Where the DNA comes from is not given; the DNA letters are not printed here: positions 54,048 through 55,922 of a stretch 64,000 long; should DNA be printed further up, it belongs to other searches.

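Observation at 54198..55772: Uncharacterised 524-aa secreted coiled-coil protein embedded between pilC and pilA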

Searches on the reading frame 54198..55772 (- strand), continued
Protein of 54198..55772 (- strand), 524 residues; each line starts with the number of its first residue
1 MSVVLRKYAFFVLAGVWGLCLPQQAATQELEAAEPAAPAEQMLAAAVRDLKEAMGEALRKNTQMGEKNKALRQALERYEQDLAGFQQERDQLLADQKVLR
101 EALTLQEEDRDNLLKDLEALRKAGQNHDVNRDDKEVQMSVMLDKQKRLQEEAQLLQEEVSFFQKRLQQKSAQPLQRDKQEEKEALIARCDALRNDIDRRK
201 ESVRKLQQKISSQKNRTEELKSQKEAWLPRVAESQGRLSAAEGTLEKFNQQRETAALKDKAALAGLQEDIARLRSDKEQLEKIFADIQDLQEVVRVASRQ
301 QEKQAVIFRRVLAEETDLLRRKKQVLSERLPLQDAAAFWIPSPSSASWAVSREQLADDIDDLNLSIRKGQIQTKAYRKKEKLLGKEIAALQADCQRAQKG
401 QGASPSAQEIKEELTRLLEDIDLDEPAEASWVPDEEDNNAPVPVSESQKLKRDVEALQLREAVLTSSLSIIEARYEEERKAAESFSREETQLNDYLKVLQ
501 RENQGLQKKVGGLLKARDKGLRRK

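Call 37: search_solved_structures(query=A2, max_evalue=1)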
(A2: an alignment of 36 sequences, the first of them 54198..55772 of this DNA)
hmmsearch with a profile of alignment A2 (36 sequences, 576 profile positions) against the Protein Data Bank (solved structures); distinct sequences matched with E-value up to 1: 270 (the best 60 are shown).
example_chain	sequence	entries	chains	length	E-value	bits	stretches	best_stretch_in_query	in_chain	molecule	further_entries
6ysy_A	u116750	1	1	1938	1.2e-13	53.6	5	336-501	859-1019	Myosin-4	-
9fu2_A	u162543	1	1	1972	2.4e-10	42.7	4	44-492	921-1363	Myosin-11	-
3jbh_A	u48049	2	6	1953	2.5e-10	42.6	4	154-488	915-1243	MYOSIN 2 HEAVY CHAIN STRIATED MUSCLE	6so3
6xe9_A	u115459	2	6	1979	3.6e-10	42.1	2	44-480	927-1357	Myosin II heavy chain (smooth muscle) | Myosin heavy chain 11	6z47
9z3w_A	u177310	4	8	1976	4e-10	41.9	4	43-489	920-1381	Myosin-10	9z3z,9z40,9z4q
7mf3_A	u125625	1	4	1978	5.4e-10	41.5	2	44-482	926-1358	Myosin-11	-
9r1o_A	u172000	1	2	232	8.7e-10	40.8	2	348-509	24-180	sc-apCC-6-DPH-NR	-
9tpj_A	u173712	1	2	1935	4.1e-09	38.6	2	98-492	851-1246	Myosin-7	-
5tby_A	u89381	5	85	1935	4.1e-09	38.6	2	98-492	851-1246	Myosin-7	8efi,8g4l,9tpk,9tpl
8enc_M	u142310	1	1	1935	4.2e-09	38.6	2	98-492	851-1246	Myosin-7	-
7jh7_F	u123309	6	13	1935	6.4e-09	38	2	92-492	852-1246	Myosin-7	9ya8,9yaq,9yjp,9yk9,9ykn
6fsa_A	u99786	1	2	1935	7.6e-09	37.7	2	112-492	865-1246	Myosin-7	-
8q6t_A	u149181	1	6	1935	8.6e-09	37.5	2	94-492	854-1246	Myosin-7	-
9syu_A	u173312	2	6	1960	7.9e-08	34.4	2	80-507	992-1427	Isoform 1 of Myosin-9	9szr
9y6s_4T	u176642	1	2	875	2e-07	33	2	74-453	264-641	Coiled-coil domain-containing protein 40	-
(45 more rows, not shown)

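Call 44: predict_structure(alignment_id=A2)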
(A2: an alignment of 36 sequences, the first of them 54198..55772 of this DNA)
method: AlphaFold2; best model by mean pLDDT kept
length: 524 residues; sequences in the alignment: 36
mean_pLDDT: 76.6   pTM: 0.26
mean pLDDT of the five models: 76.6, 76.4, 72.9, 72.9, 72.0
residues with pLDDT >= 90: 81; 70-90: 317; 50-70: 64; < 50: 62
segments of 3 or more residues with pLDDT < 50: 21-38, 169-178, 339-344, 422-443
pLDDT, mean of each block of 10 residues (from residue 1): 64 66 38 44 75 85 87 88 88 87 86 88 87 88 88 82 60 43 74 88 90 93 93 93 92 90 90 91 89 87 86 83 75 53 51 78 83 88 87 77 55 67 38 36 55 74 76 78 80 85 86 81 64
secondary structure, 60 per line:
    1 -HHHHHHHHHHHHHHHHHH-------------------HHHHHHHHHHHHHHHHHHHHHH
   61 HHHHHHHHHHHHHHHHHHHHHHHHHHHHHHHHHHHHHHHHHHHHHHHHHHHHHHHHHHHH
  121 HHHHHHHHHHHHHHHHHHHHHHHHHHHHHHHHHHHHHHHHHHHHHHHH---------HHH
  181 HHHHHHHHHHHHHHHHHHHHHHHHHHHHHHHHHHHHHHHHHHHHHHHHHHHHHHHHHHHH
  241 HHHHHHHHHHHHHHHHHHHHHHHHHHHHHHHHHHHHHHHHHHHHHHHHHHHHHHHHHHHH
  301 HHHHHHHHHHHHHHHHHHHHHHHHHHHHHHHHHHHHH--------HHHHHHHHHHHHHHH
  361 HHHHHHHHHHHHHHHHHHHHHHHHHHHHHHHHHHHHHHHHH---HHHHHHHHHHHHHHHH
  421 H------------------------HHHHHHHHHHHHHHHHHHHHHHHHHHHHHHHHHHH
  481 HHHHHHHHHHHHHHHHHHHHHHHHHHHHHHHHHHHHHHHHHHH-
elements in order: H2-19 H39-168 H178-337 H346-401 H405-421 H446-523
